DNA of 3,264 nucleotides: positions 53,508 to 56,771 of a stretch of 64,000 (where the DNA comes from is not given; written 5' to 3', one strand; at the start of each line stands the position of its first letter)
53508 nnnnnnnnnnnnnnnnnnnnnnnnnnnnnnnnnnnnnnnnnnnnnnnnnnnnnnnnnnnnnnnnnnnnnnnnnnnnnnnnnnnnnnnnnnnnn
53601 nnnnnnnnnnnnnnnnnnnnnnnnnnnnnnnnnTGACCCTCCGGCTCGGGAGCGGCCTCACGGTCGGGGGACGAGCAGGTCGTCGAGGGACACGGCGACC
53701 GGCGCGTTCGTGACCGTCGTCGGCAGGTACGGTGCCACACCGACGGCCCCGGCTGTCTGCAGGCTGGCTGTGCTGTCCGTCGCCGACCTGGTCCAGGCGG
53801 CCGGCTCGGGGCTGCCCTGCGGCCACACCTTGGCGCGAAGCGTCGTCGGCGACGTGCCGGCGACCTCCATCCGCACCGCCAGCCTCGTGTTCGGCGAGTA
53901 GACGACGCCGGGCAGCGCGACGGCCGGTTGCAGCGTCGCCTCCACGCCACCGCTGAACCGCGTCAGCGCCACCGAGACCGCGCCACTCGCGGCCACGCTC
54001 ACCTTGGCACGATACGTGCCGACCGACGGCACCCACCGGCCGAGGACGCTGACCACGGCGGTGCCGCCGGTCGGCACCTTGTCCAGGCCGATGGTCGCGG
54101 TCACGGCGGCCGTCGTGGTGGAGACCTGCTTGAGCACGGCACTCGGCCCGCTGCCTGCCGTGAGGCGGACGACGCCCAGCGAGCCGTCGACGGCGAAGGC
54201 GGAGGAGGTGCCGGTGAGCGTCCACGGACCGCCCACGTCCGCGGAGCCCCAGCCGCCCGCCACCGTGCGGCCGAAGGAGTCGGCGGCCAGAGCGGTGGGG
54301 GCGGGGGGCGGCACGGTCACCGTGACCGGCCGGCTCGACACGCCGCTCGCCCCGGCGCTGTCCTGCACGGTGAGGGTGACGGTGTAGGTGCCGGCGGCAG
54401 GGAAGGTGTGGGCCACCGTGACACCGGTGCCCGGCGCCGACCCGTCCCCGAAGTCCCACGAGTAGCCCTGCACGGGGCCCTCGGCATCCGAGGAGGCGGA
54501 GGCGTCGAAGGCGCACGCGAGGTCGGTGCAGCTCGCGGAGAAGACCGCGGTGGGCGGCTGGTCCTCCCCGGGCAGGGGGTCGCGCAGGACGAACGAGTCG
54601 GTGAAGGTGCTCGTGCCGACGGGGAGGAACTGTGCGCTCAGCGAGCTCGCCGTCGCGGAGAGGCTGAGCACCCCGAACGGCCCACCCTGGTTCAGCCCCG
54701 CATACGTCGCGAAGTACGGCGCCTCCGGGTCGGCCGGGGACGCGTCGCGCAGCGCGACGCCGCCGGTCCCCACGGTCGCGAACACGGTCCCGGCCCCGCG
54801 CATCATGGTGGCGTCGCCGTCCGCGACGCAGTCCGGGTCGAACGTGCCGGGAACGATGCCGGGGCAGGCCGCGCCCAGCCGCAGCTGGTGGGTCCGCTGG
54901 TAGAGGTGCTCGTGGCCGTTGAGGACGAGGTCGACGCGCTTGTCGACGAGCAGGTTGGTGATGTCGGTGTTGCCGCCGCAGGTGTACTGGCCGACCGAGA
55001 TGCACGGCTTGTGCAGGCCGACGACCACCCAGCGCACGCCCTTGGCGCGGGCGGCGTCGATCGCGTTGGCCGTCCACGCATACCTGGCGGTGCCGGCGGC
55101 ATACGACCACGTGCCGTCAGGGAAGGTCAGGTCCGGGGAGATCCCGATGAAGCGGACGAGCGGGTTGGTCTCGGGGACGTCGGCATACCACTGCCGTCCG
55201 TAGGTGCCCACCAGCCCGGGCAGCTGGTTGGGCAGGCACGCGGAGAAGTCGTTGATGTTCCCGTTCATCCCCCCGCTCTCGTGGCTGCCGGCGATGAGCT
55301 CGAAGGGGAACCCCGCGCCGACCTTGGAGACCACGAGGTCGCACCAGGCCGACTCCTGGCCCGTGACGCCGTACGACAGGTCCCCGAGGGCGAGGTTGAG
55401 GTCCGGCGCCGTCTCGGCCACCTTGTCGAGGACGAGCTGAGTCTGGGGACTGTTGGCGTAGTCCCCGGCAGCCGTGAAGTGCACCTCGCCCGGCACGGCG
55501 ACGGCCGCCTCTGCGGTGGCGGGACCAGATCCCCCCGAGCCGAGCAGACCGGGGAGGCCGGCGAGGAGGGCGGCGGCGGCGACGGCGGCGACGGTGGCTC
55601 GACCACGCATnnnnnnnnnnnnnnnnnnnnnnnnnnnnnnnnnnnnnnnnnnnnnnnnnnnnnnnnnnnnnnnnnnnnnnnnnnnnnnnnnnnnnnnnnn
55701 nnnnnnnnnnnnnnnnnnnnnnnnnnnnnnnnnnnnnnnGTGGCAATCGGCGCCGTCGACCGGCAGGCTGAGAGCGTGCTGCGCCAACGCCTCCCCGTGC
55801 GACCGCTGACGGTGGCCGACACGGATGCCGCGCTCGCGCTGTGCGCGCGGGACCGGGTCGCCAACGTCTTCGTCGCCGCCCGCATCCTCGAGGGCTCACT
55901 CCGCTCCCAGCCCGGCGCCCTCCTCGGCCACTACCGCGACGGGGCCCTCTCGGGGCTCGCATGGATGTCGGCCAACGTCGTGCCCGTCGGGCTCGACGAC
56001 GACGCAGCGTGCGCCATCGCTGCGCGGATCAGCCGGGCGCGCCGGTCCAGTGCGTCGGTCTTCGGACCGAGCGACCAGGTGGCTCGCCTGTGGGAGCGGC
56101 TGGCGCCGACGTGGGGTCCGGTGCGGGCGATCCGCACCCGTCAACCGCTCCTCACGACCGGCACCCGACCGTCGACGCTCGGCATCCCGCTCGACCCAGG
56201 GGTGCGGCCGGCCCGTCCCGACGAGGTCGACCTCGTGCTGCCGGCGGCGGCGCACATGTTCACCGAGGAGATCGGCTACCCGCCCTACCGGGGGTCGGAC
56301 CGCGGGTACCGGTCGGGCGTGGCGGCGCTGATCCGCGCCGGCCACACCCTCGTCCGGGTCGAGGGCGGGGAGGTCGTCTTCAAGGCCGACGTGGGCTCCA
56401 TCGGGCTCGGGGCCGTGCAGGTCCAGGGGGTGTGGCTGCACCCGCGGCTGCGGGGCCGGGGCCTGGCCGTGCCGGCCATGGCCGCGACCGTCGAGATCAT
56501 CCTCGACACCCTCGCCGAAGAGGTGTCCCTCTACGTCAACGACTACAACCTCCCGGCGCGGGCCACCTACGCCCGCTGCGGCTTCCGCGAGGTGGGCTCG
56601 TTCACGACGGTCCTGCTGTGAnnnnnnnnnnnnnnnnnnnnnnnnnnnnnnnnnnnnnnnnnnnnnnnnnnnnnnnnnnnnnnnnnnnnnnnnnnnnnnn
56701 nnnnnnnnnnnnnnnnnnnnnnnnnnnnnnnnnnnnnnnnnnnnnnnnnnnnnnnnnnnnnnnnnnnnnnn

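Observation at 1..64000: Octamer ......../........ occurs about once per kb in both orientations and recruits rare codons (uptake-sequence-like signature)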

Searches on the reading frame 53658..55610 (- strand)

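Call 38: search_protein_families(library=pfam, proteins=[window:53658-55610:-])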
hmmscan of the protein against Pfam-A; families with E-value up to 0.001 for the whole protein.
window:53658-55610:- (650 aa): 5 families
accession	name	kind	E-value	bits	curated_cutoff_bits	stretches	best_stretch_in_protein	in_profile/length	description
PF18911.6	PKD_4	-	1.6e-20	73.4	27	1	353-433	4-85/85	PKD domain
PF00801.26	PKD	-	1e-12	48.3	23.5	1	367-423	18-73/80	PKD domain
PF00149.33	Metallophos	-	5.1e-09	37.3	21.5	1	44-236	10-190/191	Calcineurin-like phosphoesterase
PF22352.2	K319L-like_PKD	-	0.0003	21.2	27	1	368-431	16-84/84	K319L-like, PKD domain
PF16403.11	Bact_surface_Ig-like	-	0.00086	19.7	27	0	405-431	45-71/71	Bacterial surface protein, Ig-like domain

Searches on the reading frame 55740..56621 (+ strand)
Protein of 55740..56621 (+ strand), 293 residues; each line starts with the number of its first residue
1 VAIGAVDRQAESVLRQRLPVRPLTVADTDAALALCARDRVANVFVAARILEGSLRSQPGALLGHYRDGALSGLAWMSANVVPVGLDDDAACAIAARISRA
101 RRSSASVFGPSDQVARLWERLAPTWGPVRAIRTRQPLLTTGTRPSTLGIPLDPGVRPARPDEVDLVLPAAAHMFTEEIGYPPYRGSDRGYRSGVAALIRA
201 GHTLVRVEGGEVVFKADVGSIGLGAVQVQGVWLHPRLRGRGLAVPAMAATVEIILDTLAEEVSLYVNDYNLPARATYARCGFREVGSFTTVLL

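Call 38: search_protein_families(library=pfam, proteins=[window:55740-56621:+])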
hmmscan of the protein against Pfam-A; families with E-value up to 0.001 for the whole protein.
window:55740-56621:+ (293 aa): 4 families
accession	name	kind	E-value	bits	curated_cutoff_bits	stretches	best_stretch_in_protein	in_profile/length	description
PF13312.11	DUF4081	-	2.9e-30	105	25.3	1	59-165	1-104/105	Domain of unknown function (DUF4081)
PF00583.31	Acetyltransf_1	-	4.6e-07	30.5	20.7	1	201-282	33-116/116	Acetyltransferase (GNAT) family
PF13302.13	Acetyltransf_3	-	2.2e-06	28.8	25.4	1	215-283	61-138/138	Acetyltransferase (GNAT) domain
PF08445.16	FR47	-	0.00027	21.3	22.1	0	230-285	26-80/86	FR47-like protein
